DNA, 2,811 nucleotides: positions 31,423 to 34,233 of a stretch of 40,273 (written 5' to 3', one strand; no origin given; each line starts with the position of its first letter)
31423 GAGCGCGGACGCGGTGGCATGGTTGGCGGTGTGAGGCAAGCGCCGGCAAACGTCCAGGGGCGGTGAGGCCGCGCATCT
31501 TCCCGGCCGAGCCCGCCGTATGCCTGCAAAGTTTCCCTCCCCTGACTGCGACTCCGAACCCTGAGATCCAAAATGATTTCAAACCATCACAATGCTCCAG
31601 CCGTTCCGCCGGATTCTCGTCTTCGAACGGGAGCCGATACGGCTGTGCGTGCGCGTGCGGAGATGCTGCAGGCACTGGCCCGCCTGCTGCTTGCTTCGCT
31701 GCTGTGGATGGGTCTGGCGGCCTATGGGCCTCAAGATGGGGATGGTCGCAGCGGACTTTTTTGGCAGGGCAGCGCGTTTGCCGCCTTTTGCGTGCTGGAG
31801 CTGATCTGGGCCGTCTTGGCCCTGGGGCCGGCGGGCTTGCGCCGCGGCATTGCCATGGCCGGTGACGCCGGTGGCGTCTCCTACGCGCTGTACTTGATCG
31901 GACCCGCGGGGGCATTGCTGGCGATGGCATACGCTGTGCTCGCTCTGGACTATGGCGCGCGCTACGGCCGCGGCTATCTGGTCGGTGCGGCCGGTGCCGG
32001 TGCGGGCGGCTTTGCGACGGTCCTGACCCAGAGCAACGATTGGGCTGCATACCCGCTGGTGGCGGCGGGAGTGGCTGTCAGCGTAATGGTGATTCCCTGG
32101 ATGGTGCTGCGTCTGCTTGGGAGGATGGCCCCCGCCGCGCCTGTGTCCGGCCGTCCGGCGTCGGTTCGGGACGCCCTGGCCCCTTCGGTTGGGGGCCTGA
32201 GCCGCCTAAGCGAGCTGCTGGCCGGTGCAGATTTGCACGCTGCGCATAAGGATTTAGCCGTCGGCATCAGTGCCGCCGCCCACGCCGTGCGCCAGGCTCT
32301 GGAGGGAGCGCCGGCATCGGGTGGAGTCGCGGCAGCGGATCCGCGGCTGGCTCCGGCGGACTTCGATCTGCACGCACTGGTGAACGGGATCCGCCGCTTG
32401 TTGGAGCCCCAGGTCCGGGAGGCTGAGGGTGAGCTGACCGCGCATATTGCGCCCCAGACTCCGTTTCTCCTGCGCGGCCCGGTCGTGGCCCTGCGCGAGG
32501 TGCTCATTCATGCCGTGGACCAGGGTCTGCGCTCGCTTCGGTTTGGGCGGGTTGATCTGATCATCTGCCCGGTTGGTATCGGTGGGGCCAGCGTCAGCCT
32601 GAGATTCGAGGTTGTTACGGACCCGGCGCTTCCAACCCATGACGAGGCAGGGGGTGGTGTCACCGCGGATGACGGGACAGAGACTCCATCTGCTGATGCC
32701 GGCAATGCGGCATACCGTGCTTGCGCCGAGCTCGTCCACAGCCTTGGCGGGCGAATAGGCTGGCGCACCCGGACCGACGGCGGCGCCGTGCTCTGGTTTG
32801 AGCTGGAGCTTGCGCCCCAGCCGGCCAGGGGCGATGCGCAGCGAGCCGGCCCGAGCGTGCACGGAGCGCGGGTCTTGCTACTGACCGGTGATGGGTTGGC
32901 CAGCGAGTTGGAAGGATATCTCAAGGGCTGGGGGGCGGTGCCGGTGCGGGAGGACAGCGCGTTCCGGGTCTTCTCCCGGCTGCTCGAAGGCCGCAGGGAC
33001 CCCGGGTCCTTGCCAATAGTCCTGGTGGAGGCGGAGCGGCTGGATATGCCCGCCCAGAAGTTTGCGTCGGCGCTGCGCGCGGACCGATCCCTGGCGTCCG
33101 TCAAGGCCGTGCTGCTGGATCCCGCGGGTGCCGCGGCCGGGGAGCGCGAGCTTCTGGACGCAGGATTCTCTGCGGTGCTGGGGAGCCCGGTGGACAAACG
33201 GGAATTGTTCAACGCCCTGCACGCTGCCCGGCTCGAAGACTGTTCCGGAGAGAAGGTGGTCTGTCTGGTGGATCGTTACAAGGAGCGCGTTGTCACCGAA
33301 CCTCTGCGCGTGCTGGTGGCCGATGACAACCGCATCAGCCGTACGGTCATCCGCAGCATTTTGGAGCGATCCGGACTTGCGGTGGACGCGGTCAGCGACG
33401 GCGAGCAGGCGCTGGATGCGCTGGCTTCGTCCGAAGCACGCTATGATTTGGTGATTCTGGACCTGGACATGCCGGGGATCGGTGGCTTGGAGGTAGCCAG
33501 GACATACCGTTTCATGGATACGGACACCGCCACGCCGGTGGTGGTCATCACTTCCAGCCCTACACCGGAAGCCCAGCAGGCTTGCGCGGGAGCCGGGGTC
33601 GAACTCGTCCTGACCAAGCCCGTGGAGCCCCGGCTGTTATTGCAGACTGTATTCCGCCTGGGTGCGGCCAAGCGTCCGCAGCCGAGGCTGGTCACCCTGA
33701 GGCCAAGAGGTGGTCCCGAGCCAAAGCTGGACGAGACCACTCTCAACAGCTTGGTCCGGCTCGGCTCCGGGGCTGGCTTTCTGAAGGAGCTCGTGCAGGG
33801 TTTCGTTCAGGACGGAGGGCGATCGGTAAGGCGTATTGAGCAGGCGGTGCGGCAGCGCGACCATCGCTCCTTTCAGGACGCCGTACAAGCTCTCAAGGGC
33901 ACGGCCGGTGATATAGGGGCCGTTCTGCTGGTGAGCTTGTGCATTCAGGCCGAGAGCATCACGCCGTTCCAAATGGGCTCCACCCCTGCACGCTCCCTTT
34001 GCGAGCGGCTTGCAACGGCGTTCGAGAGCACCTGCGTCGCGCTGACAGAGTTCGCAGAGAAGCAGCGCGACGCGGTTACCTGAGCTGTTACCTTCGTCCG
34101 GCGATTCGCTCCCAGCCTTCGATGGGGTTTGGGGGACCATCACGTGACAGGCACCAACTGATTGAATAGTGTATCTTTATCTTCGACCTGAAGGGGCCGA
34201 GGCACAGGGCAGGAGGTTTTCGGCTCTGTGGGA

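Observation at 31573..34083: Full-length, catalytically dead RpfC paralog with an intact receiver, sitting in the rpfH position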

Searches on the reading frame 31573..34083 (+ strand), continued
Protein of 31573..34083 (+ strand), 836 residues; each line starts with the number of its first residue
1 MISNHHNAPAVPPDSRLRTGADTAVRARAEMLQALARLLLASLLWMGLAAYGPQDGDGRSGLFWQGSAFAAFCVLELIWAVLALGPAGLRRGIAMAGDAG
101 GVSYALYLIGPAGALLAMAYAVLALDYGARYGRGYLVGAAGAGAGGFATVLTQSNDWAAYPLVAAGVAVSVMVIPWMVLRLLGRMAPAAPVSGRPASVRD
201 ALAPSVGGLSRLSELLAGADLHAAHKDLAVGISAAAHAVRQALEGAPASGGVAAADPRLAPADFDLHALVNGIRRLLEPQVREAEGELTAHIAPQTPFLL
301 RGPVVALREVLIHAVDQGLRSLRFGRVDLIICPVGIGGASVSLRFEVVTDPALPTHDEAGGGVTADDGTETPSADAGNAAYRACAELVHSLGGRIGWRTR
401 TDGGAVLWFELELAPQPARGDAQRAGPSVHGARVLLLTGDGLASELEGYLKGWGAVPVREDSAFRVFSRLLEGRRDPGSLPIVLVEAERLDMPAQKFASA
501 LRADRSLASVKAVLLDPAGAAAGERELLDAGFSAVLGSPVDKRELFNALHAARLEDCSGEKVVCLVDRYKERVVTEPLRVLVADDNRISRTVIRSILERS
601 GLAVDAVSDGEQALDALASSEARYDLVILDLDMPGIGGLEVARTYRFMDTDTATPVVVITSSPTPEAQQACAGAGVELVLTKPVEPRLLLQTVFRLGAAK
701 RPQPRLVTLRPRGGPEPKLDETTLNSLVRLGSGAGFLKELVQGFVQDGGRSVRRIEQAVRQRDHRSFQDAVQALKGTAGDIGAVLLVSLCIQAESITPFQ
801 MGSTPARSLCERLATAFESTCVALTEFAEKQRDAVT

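Call 60: find_encoding_contigs(protein=P0081, flank=7000, max_places=2)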
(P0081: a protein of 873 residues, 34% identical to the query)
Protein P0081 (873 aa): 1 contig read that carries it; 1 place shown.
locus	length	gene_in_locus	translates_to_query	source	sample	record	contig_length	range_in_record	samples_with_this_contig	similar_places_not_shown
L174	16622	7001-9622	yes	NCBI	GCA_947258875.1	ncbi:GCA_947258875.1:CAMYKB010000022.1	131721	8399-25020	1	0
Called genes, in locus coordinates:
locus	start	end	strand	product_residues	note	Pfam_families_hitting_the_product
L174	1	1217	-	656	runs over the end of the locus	PF03600:CitMHS, PF02080:TrkA_C, PF00939:Na_sulph_symp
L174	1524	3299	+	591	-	PF00916:Sulfate_transp, PF01740:STAS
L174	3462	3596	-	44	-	-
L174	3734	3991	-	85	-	-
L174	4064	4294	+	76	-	-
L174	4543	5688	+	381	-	PF03480:DctP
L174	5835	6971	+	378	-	PF00072:Response_reg, PF13487:HD_5, PF01966:HD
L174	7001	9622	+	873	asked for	PF00512:HisKA, PF02518:HATPase_c (weak), PF00072:Response_reg, PF01627:Hpt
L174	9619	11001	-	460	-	PF06808:DctM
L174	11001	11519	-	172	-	PF04290:DctQ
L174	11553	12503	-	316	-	PF01636:APH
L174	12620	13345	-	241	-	PF18306:LDcluster4, PF03641:Lysine_decarbox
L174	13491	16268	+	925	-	PF02739:5_3_exonuc_N, PF01367:5_3_exonuc, PF01612:DNA_pol_A_exo1, PF22619:DNA_polI_exo1, PF00476:DNA_pol_A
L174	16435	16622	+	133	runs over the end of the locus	PF00903:Glyoxalase, PF13669:Glyoxalase_4, PF22677:Ble-like_N (weak)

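Call 77: predict_structure(alignment_id=A4)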
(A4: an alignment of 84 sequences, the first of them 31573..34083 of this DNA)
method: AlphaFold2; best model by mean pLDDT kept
length: 836 residues; sequences in the alignment: 84
mean_pLDDT: 82.6   pTM: 0.61
mean pLDDT of the five models: 82.6, 82.0, 81.6, 80.7, 80.5
residues with pLDDT >= 90: 466; 70-90: 190; 50-70: 90; < 50: 90
segments of 3 or more residues with pLDDT < 50: 1-12, 14-19, 188-197, 247-253, 358-368, 421-425, 559-571, 703-714
pLDDT, mean of each block of 10 residues (from residue 1): 39 46 75 89 85 68 90 93 80 95 92 88 90 93 97 94 92 91 61 46 53 55 55 57 50 66 94 89 91 95 94 93 90 96 96 55 46 60 92 94 92 88 58 95 96 94 96 76 95 97 92 91 89 95 95 72 43 71 89 82 94 92 91 96 91 91 91 96 82 84 37 65 79 80 94 97 96 91 94 93 94 97 96 85
secondary structure, 60 per line:
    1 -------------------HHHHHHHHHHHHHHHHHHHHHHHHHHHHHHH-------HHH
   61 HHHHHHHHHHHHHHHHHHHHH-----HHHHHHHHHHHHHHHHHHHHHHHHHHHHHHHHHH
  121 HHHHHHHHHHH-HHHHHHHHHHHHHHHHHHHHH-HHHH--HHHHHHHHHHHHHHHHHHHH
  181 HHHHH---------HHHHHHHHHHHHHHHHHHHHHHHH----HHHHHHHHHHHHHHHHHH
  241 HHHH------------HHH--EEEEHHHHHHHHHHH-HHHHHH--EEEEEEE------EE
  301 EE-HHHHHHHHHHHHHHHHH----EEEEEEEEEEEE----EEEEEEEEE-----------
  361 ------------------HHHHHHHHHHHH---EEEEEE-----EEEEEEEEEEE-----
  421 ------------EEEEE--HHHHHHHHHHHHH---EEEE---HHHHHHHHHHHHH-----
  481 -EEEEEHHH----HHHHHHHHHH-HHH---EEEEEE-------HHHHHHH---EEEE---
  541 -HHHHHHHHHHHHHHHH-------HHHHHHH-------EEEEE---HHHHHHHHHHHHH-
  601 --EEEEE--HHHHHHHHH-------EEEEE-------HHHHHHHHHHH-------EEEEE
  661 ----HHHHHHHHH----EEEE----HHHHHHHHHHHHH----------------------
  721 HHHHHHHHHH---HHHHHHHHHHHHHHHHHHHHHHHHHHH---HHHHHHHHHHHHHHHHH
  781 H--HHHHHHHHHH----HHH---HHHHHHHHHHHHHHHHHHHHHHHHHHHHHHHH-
elements in order (helices of 4 or more, strands of 3 or more residues): H20-50 H58-81 H87-131 H133-153 H155-158 H161-185 H195-218 H223-244 E262-265 H266-276 H278-283 E286-292 E299-302 H304-320 E325-336 E341-349 H379-390 E394-399 E405-415 E433-437 H440-452 E456-459 H463-475 E482-486 H494-503 E511-516 H524-530 E534-537 H542-557 H565-571 E579-583 H587-599 E603-607 H610-618 E626-630 H638-648 E656-660 H665-673 E678-681 H686-698 H721-730 H734-760 H764-781 H784-793 H804-835

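Call 81: fold_search(model_id=the predicted structure, library=pdb)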
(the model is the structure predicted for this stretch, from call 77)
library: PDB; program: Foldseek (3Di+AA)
matches with E <= 10: 1389; with E <= 0.001: 517
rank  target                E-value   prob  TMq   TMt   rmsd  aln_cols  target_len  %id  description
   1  6qrj                  1.5e-20  1.00  0.20  0.33  16.5       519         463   22  Crystal structure of ShkA full-length in complex with AMPPNP (released 2020-01-08)
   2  6dk7_E                5.9e-10  1.00  0.16  0.54   8.5       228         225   21  RetS histidine kinase region with cobalt (released 2019-03-20)
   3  6dk7_G                9.3e-10  1.00  0.16  0.54   8.7       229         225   22  RetS histidine kinase region with cobalt (released 2019-03-20)
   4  6dk7_B                1.9e-09  1.00  0.17  0.53  10.2       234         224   20  RetS histidine kinase region with cobalt (released 2019-03-20)
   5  6dk7_H                4.0e-09  1.00  0.17  0.53  10.3       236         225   21  RetS histidine kinase region with cobalt (released 2019-03-20)
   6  6dk8_C                4.2e-09  1.00  0.16  0.53  10.6       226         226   22  RetS kinase region without cobalt (released 2019-03-20)
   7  7n0e_B                4.4e-09  1.00  0.16  0.59   7.0       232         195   18  Co-complex of the histidine kinase region of RetS and the dimerization and histidine phosphotransfer domain of GacS (released 2022-03-09)
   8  7z8n_A                5.0e-09  1.00  0.18  0.46  23.6       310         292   17  GacS histidine kinase from Pseudomonas aeruginosa (released 2022-07-13)
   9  6dk8_E                5.8e-09  1.00  0.16  0.53   8.7       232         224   21  RetS kinase region without cobalt (released 2019-03-20)
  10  9g86_A                9.0e-09  1.00  0.14  0.25  14.4       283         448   19  Structure of Response regulator PleD in complex with c-diGMP and pppGpp (released 2025-08-06)
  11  6dk7_C                1.2e-08  1.00  0.16  0.53   8.6       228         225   22  RetS histidine kinase region with cobalt (released 2019-03-20)
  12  1w25_A                1.2e-08  1.00  0.13  0.23  16.2       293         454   18  Response regulator PleD in complex with c-diGMP (released 2004-11-18)
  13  4pl9                  1.3e-08  1.00  0.16  0.81   3.6       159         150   18  Structure of the catalytic domain of ETR1 from Arabidopsis thaliana (released 2014-12-17)
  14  6dk7_A                1.3e-08  1.00  0.15  0.52   8.8       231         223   22  RetS histidine kinase region with cobalt (released 2019-03-20)
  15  6dk7_F                1.6e-08  1.00  0.17  0.54   9.8       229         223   22  RetS histidine kinase region with cobalt (released 2019-03-20)
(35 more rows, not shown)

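Call 93: find_encoding_contigs(protein=P0194, flank=6000, max_places=2)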
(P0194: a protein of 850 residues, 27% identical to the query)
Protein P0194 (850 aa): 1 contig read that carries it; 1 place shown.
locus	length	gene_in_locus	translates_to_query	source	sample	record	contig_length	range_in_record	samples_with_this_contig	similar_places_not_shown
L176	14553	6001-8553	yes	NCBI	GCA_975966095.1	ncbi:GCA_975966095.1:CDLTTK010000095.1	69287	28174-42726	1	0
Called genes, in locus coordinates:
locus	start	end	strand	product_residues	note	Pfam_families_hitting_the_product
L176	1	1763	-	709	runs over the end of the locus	PF09335:VTT_dom, PF01134:GIDA (faint), PF07992:Pyr_redox_2, PF13738:Pyr_redox_3, PF00070:Pyr_redox, PF02852:Pyr_redox_dim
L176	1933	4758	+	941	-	PF00133:tRNA-synt_1, PF09334:tRNA-synt_1g (weak), PF13603:tRNA-synt_1_2 (weak), PF08264:Anticodon_1, PF10458:Val_tRNA-synt_C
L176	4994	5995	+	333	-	PF00072:Response_reg, PF13487:HD_5, PF01966:HD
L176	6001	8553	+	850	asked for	PF00072:Response_reg, PF01627:Hpt (weak)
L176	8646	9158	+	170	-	-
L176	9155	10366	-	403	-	PF00109:ketoacyl-synt, PF00108:Thiolase_N (faint), PF02801:Ketoacyl-synt_C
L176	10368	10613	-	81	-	PF00550:PP-binding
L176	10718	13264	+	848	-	PF00512:HisKA, PF02518:HATPase_c, PF00072:Response_reg, PF01627:Hpt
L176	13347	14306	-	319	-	PF00378:ECH_1, PF16113:ECH_2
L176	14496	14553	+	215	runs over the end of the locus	PF12804:NTP_transf_3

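Call 94: search_protein_families(library=pfam, proteins=[P0148, P0168, P0211, P0085, P0081, P0194, L089:2-676:+], max_evalue=1)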
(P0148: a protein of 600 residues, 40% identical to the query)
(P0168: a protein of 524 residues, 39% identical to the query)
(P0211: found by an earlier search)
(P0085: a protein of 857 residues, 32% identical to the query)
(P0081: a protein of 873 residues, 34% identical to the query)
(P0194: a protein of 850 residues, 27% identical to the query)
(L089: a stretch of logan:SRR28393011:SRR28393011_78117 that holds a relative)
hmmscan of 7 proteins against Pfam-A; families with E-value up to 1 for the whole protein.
P0148 (600 aa): 3 families
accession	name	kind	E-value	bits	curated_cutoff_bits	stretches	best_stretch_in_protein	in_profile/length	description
PF00072.30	Response_reg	-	1.7e-25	89.8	30.2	1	340-453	1-110/111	Response regulator receiver domain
PF01627.28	Hpt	-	2.7e-05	24.8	24.6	1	503-561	1-59/84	Hpt domain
PF13191.12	AAA_16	-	0.71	10.8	32.6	0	324-363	11-51/167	AAA ATPase domain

P0168 (524 aa): 2 families
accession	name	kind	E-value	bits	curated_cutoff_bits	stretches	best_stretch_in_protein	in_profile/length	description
PF00072.30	Response_reg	-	8e-28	97.3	30.2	1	261-372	1-108/111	Response regulator receiver domain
PF01627.28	Hpt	-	6.4e-06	26.8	24.6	1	428-520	2-82/84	Hpt domain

P0211 (521 aa): 3 families
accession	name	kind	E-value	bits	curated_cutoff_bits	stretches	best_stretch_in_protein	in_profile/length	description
PF00072.30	Response_reg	-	3.3e-25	88.9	30.2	1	258-370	2-110/111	Response regulator receiver domain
PF01627.28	Hpt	-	9.8e-06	26.2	24.6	1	426-480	3-57/84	Hpt domain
PF23198.2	PDE8A_N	-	0.21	11.9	29.6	1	270-347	26-102/147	PDE8A-like, N-terminal domain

P0085 (857 aa): 5 families
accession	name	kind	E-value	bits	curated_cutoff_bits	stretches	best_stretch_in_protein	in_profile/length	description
PF00072.30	Response_reg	-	2.8e-28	98.7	30.2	2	591-703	1-110/111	Response regulator receiver domain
PF00512.31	HisKA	-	4.3e-14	52.7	26.9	1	199-263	2-66/66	His Kinase A (phospho-acceptor) domain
PF01627.28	Hpt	-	3.1e-07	31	24.6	1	760-836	1-73/84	Hpt domain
PF02518.31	HATPase_c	-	1.8e-06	28.8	26.4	1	310-424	1-110/111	Histidine kinase-, DNA gyrase B-, and HSP90-like ATPase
PF23198.2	PDE8A_N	-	8.3e-05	23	29.6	1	606-670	28-92/147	PDE8A-like, N-terminal domain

P0081 (873 aa): 5 families
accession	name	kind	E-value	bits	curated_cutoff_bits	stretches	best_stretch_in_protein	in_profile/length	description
PF00072.30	Response_reg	-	2.7e-23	82.7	30.2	1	606-719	1-110/111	Response regulator receiver domain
PF00512.31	HisKA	-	1.6e-19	70.2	26.9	1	221-286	1-66/66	His Kinase A (phospho-acceptor) domain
PF01627.28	Hpt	-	1.3e-11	45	24.6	1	771-852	1-81/84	Hpt domain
PF02518.31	HATPase_c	-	2.2e-07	31.7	26.4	1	333-448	1-110/111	Histidine kinase-, DNA gyrase B-, and HSP90-like ATPase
PF21710.3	Spt6_S1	-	0.074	13.8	27.5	0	359-391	21-53/91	Spt6, S1/OB domain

P0194 (850 aa): 4 families
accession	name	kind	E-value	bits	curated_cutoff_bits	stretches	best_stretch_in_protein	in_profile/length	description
PF00072.30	Response_reg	-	2.2e-18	66.9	30.2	1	582-695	1-111/111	Response regulator receiver domain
PF01627.28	Hpt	-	1.6e-06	28.7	24.6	1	753-804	2-53/84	Hpt domain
PF06490.17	FleQ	-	0.05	14.4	22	0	582-634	2-54/108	Flagellar regulatory protein FleQ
PF20161.5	VpsR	-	0.067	13.4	23.7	0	591-658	19-85/121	VpsR domain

L089:2-676:+ (224 aa): 5 families
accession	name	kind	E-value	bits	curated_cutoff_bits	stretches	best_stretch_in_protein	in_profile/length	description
PF13487.12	HD_5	-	1.5e-39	135.9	27.2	1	38-195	10-168/170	HD domain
PF01966.28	HD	-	8.5e-24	84.5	22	1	43-165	2-115/116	HD domain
PF13023.12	HD_3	-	0.019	15.3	22.5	1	31-91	12-71/165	HD domain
PF08668.18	HDOD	-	0.02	14.8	22.9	1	30-83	83-134/196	HDOD domain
PF18019.7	Cas3_HD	-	0.038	14.4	23.1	1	52-135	38-131/207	Cas3, HD domain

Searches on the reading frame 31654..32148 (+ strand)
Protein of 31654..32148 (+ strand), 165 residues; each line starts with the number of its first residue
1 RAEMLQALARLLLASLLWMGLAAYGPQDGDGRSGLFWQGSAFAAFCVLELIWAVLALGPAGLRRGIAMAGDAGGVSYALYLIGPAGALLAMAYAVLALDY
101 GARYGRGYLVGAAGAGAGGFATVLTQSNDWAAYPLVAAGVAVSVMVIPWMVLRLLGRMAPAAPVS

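Call 73: find_homologous_proteins(query=A5, max_evalue=0.001)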
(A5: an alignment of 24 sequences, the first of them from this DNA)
Query A5 (24 sequences) (165 aa, profile of the alignment): 3 proteins with E <= 0.001 among 8000 candidates.
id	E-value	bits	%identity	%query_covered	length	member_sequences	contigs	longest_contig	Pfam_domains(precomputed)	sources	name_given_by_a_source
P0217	1.6e-52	196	30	73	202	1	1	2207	-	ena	-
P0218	2.5e-47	179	33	65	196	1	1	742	-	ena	-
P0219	2.3e-14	72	47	10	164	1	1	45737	-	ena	-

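Call 75: find_encoding_contigs(protein=P0217, flank=3000, max_places=2)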
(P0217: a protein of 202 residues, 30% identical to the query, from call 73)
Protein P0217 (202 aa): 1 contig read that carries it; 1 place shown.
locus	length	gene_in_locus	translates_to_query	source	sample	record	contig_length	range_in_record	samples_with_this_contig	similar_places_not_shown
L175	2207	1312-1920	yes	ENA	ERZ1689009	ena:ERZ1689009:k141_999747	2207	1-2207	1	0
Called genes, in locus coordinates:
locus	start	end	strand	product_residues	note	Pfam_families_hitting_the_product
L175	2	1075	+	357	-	?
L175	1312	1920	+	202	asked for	-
